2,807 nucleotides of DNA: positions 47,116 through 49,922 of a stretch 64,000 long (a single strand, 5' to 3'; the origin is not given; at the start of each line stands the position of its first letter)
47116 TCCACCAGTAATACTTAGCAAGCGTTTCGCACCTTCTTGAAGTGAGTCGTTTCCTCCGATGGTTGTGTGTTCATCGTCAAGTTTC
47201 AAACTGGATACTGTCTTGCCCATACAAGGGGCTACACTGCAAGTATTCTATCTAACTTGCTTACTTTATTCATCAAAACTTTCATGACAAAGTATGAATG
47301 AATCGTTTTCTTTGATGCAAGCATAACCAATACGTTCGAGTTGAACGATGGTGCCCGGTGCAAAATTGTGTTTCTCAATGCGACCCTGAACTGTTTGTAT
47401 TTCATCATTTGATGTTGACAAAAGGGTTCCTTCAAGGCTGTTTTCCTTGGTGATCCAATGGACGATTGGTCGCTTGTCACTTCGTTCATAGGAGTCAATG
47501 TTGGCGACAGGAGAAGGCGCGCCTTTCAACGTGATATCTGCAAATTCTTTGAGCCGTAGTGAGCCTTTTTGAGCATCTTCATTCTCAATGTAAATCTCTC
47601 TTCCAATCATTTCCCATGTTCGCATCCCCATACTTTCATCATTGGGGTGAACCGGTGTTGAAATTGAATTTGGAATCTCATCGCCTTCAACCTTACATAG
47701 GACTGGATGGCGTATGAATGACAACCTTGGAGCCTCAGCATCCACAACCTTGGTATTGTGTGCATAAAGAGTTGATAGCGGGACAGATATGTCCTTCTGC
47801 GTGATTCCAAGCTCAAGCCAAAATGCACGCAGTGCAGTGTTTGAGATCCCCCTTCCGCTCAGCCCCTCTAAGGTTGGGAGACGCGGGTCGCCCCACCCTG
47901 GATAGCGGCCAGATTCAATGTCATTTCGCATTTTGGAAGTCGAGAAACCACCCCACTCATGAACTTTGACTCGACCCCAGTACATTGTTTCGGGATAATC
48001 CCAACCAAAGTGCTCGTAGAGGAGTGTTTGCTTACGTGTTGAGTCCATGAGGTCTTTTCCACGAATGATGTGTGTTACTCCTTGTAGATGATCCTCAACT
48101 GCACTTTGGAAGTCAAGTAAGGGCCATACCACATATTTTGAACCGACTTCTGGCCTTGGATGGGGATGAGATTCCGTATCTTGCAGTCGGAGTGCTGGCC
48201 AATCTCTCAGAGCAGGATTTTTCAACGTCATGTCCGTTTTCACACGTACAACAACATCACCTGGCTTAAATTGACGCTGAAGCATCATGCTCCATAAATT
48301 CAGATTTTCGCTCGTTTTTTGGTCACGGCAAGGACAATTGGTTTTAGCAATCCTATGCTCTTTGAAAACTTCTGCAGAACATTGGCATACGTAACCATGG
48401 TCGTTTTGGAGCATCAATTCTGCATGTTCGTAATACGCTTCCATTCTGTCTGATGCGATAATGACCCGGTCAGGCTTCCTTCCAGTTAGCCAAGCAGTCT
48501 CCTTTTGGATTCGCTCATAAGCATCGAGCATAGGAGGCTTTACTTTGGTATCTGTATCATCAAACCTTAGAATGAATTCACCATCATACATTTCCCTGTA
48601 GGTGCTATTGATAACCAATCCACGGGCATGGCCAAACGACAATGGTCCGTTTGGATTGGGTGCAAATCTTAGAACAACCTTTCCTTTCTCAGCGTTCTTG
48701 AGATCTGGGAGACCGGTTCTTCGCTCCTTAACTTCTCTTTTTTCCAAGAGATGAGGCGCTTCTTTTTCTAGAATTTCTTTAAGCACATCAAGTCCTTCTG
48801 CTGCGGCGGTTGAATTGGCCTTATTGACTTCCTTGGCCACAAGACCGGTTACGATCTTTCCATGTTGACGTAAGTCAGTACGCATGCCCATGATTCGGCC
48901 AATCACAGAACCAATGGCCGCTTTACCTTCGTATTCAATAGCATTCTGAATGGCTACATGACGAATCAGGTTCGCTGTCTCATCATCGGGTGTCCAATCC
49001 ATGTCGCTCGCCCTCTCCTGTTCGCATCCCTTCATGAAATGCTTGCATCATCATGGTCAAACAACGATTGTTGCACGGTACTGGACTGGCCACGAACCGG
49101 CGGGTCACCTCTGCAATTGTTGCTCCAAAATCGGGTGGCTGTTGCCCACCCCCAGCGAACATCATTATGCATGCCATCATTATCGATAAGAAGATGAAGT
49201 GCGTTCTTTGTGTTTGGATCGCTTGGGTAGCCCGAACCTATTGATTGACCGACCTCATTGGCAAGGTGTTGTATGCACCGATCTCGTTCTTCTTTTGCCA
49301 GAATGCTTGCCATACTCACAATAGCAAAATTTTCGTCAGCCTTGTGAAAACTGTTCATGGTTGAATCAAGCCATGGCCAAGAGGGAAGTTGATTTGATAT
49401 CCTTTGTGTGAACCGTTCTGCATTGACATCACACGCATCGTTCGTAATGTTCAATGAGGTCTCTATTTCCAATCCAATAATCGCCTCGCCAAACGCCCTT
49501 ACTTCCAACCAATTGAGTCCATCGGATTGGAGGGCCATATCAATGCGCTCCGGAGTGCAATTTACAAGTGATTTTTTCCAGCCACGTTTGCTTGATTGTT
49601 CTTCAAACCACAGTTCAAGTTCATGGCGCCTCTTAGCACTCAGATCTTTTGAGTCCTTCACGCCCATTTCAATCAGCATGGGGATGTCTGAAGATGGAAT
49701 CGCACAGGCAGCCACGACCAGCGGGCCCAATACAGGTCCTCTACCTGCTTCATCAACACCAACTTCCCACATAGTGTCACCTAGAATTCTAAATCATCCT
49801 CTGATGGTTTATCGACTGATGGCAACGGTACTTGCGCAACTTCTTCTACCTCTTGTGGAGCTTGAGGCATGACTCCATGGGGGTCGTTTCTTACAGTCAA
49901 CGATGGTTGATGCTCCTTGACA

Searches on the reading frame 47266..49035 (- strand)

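Call 9: search_protein_families(library=pfam, proteins=[window:47266-49035:-], max_evalue=0.001)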
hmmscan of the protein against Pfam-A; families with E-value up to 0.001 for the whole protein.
window:47266-49035:- (589 aa): 3 families
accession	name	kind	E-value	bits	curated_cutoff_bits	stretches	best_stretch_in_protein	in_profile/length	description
PF00749.27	tRNA-synt_1c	-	1.9e-56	191.8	23.4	1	119-431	1-312/314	tRNA synthetases class I (E and Q), catalytic domain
PF03950.23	tRNA-synt_1c_C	-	2.6e-10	40.8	23.9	1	435-504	1-74/91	tRNA synthetases class I (E and Q), anti-codon binding domain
PF20974.2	tRNA-synt_1c_C2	-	5.3e-05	24.2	23.9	1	524-574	1-68/69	tRNA synthetases class I (E and Q), anti-codon binding domain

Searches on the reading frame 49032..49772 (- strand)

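Call 9: search_protein_families(library=pfam, proteins=[window:49032-49772:-], max_evalue=0.001)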
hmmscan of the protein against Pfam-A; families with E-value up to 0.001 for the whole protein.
window:49032-49772:- (246 aa): 1 family
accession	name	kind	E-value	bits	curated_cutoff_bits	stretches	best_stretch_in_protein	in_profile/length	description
PF01351.25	RNase_HII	-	2.3e-35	122.7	25.8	1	4-211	1-198/199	Ribonuclease HII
